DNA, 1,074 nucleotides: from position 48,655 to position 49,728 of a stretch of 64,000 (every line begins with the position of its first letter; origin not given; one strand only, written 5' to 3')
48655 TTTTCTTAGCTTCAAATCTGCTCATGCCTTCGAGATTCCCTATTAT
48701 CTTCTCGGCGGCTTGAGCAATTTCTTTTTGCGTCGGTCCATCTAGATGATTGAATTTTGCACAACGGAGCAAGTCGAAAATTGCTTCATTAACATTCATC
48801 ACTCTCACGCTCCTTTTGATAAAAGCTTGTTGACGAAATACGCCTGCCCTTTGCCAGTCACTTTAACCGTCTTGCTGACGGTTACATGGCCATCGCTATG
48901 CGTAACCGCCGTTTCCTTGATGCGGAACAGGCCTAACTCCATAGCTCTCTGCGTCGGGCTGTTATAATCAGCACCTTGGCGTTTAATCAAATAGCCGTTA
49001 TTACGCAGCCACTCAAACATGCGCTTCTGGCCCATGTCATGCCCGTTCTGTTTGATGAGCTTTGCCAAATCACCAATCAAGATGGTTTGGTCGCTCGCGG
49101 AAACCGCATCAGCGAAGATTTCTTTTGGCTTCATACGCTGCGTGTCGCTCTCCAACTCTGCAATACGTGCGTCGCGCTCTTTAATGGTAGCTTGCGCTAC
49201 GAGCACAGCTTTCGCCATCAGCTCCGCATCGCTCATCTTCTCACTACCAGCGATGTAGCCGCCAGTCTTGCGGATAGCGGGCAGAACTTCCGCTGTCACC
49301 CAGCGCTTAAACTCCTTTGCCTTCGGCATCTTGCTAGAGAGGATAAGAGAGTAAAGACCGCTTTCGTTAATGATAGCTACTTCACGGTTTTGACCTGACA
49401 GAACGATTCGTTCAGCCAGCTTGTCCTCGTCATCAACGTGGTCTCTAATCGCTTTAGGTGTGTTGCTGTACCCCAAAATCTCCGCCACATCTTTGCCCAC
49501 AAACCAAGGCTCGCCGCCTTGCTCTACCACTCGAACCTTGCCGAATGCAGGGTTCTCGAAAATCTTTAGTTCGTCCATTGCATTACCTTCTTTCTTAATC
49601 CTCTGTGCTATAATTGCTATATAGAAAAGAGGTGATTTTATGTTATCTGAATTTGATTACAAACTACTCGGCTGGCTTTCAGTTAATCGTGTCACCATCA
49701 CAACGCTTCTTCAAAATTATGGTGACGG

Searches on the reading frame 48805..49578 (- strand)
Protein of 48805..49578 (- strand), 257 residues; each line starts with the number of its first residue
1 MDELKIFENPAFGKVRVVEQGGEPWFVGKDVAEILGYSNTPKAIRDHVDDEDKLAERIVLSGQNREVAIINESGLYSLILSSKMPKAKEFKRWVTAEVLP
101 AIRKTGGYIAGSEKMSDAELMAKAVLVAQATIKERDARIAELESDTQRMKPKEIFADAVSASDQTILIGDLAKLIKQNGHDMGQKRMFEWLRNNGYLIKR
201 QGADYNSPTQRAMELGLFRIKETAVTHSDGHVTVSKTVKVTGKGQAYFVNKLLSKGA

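Call 95: search_protein_families(library=pfam, proteins=[window:48805-49578:-], max_evalue=0.001)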
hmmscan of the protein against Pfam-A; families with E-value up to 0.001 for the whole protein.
window:48805-49578:- (257 aa): 2 families
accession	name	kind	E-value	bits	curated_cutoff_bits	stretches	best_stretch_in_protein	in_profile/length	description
PF03374.19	ANT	-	3.4e-35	121.1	25.3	1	146-253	4-106/108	Phage antirepressor protein KilAC domain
PF02498.22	Bro-N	-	1.4e-31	109.4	25.6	1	14-100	1-96/96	BRO family, N-terminal domain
